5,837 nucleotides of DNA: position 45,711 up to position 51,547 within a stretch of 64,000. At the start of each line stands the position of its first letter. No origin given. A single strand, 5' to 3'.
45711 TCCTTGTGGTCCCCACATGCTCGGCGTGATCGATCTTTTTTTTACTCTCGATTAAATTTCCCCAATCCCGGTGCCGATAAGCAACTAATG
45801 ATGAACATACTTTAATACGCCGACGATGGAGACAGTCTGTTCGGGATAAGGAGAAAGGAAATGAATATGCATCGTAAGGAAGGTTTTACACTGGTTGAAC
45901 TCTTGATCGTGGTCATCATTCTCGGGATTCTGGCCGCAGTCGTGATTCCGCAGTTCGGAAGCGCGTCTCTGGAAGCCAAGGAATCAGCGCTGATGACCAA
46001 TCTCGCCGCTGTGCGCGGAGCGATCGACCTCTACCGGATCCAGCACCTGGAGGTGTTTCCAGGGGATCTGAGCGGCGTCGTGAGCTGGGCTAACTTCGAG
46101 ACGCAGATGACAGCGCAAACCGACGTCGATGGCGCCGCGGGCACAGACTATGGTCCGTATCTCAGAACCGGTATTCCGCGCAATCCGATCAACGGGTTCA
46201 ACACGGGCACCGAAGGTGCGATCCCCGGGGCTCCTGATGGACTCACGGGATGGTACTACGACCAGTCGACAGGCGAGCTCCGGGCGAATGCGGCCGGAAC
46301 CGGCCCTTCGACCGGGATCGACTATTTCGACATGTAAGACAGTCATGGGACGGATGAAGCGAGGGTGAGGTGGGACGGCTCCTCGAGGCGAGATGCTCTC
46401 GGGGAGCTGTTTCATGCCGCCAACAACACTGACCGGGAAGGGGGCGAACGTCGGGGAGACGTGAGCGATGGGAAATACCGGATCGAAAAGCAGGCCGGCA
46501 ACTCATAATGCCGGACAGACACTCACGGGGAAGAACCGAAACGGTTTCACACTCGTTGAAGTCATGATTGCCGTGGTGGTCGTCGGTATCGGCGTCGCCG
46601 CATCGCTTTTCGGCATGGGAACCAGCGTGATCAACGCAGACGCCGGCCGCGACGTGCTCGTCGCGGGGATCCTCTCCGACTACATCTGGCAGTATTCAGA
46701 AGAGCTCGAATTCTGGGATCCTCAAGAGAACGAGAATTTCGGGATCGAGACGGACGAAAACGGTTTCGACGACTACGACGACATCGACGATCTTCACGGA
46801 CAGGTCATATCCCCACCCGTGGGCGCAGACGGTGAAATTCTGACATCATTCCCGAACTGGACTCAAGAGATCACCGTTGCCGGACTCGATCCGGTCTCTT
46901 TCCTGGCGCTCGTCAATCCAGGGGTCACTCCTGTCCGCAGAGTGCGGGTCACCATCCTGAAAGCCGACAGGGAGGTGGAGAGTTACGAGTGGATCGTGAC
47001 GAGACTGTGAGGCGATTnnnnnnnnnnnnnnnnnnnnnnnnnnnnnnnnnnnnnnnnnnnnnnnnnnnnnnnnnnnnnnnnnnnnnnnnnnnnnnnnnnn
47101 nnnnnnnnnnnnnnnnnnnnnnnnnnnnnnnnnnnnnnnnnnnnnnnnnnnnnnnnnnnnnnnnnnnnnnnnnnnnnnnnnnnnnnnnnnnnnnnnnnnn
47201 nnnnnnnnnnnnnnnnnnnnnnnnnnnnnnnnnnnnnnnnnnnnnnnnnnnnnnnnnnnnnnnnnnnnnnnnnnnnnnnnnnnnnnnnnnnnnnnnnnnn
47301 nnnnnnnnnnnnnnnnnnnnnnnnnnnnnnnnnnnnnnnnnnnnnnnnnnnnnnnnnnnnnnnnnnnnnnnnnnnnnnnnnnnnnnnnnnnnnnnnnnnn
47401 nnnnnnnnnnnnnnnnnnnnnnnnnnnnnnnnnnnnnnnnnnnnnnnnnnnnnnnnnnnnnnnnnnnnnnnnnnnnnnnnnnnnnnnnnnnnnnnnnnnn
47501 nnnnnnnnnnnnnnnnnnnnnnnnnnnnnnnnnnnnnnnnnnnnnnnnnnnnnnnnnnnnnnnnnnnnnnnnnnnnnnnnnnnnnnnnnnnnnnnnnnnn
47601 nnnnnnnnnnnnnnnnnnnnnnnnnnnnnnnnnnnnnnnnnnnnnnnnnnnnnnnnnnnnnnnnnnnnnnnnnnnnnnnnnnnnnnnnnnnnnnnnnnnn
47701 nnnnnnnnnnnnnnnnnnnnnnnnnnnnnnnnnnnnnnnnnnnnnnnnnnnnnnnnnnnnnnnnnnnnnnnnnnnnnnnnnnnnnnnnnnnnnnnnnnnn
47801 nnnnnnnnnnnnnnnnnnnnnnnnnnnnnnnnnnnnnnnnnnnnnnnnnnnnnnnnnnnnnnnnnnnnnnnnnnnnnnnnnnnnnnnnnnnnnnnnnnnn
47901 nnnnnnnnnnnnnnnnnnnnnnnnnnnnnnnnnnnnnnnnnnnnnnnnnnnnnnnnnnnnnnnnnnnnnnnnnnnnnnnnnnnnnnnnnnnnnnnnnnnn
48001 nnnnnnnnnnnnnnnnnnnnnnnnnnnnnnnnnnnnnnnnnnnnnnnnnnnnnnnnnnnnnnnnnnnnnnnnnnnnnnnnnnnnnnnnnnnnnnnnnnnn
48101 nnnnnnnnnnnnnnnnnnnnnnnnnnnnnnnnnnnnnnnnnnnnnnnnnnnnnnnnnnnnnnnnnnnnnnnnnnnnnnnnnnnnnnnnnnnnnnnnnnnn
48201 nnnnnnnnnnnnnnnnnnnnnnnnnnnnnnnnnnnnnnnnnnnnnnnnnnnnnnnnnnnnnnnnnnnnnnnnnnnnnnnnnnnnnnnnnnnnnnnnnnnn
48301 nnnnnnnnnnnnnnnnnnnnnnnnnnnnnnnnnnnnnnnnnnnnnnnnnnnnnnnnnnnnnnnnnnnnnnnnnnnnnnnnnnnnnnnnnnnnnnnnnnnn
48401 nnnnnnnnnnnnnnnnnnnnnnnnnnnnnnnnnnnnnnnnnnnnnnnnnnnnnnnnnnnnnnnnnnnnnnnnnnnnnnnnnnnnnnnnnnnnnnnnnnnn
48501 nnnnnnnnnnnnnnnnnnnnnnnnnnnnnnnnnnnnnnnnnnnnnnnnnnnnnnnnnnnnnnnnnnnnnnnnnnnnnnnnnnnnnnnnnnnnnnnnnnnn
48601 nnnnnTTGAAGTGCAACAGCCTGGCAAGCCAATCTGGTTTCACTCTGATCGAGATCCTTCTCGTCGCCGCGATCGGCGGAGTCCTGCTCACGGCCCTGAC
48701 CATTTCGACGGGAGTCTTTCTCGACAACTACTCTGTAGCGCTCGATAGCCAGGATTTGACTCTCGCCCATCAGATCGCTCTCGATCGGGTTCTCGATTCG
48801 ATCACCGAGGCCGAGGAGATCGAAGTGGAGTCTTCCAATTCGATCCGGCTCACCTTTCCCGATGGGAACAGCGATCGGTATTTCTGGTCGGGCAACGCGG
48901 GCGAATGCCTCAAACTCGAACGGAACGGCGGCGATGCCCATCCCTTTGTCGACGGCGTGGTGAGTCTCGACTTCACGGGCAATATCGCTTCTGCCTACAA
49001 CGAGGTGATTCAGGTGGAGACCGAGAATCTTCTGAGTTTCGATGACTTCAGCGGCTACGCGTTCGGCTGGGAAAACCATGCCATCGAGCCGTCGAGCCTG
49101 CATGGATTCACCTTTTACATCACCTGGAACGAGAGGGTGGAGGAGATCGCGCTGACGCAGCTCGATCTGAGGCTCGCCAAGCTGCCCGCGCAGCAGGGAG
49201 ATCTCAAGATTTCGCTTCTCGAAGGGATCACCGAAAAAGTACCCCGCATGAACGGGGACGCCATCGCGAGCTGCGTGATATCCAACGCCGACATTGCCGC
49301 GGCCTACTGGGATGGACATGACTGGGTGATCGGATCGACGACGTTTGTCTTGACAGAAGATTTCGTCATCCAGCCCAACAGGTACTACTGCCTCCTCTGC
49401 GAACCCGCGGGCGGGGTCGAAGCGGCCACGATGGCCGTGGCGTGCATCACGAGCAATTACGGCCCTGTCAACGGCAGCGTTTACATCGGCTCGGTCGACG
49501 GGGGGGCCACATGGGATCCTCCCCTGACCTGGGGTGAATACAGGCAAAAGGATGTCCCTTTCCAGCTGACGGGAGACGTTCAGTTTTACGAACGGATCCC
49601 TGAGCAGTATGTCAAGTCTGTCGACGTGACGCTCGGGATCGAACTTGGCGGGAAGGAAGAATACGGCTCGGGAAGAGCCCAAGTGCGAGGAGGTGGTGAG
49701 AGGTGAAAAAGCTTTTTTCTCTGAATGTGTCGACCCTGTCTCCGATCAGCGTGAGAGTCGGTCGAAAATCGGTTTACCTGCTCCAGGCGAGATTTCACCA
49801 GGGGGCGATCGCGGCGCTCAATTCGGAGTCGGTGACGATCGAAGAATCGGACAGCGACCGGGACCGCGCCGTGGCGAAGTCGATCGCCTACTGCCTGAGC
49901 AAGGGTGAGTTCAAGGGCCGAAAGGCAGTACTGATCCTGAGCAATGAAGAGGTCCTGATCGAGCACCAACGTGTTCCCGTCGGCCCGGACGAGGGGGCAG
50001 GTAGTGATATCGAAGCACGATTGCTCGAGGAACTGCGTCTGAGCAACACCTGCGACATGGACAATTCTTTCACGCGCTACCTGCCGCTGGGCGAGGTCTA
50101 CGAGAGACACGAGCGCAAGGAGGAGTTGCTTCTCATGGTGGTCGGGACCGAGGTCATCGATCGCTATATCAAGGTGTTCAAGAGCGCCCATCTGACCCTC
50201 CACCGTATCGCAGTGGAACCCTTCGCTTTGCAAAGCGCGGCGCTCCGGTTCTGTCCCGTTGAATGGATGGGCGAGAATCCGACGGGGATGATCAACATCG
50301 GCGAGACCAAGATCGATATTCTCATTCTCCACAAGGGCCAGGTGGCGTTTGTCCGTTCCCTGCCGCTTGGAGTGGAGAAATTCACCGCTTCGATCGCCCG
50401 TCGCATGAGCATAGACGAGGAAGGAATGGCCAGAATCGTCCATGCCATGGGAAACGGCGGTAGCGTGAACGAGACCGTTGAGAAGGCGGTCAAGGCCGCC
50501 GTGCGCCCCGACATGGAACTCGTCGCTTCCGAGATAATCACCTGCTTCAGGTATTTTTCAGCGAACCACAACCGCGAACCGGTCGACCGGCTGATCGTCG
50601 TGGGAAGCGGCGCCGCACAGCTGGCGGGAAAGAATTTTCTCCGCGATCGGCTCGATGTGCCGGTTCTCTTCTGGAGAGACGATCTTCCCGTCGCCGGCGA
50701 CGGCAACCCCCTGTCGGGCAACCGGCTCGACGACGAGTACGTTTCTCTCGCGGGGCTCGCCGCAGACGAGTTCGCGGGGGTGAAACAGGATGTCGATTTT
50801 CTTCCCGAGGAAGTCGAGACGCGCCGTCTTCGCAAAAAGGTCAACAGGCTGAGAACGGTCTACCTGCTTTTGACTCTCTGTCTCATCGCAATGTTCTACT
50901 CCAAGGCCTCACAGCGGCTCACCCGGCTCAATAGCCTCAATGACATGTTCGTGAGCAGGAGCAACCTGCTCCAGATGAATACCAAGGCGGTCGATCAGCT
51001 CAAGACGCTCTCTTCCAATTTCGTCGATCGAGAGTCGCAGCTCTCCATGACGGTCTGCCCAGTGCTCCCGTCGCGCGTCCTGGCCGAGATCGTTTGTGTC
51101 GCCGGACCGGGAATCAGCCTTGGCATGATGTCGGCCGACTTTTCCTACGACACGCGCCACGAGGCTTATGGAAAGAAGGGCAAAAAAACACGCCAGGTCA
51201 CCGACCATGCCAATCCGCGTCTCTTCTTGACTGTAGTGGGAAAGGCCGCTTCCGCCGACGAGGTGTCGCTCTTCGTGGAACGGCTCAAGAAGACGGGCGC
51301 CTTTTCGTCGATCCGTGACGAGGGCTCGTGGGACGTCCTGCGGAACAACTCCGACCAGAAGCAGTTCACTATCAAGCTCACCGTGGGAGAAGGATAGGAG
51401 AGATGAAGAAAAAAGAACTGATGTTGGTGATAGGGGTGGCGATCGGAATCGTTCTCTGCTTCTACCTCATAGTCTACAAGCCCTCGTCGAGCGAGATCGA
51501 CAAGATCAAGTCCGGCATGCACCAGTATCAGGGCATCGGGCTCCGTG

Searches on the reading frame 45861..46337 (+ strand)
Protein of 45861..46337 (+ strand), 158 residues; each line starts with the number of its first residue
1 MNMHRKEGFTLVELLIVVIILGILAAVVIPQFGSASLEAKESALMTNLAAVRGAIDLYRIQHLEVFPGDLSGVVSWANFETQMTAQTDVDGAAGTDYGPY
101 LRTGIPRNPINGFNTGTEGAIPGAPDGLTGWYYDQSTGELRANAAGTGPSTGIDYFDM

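Call 13: search_protein_families(library=pfam, proteins=[window:45861-46337:+], max_evalue=0.01)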
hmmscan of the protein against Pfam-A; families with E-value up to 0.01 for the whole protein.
window:45861-46337:+ (158 aa): 1 family
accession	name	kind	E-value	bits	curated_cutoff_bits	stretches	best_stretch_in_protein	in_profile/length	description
PF07963.17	N_methyl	-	2.7e-08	33.5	21.2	1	3-28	1-26/27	Prokaryotic N-terminal methylation motif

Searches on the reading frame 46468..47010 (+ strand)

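Call 13: search_protein_families(library=pfam, proteins=[window:46468-47010:+], max_evalue=0.01)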
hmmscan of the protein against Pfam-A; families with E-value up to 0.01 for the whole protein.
window:46468-47010:+ (180 aa): 1 family
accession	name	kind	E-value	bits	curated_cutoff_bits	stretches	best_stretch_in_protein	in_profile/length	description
PF07963.17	N_methyl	-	6e-09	35.5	21.2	1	22-46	2-26/27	Prokaryotic N-terminal methylation motif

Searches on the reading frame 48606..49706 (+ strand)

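Call 13: search_protein_families(library=pfam, proteins=[window:48606-49706:+], max_evalue=0.01)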
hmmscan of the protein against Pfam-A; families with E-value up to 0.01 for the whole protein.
window:48606-49706:+ (366 aa): 1 family
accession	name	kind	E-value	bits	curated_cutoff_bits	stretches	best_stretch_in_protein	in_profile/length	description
PF07963.17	N_methyl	-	4.9e-06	26.3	21.2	1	8-31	3-26/27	Prokaryotic N-terminal methylation motif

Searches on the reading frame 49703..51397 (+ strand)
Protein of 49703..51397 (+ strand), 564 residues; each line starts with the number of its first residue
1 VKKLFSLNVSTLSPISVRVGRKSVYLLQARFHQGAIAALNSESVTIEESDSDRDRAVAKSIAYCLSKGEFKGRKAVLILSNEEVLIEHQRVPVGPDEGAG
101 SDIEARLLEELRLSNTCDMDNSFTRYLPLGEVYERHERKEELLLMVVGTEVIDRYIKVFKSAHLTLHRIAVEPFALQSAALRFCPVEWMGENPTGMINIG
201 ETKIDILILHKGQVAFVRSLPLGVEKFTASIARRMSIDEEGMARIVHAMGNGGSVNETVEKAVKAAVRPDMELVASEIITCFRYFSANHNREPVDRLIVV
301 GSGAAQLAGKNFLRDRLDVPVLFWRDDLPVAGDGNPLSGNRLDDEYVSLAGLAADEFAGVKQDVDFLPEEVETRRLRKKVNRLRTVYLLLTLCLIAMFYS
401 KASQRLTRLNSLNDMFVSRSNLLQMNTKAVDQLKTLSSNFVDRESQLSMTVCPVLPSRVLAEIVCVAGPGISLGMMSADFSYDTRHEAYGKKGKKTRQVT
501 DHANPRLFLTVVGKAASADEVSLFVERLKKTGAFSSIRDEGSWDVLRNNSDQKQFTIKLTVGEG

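Call 13: search_protein_families(library=pfam, proteins=[window:49703-51397:+], max_evalue=0.01)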
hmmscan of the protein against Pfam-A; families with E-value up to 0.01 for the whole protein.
window:49703-51397:+ (564 aa): 2 families
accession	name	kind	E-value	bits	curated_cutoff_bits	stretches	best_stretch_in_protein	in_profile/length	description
PF11104.14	PilM_2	-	4.2e-12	46.1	27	1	37-320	29-301/340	Type IV pilus assembly protein PilM;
PF14450.12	FtsA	-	1e-05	26.3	31.8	1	196-307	2-92/127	Cell division protein FtsA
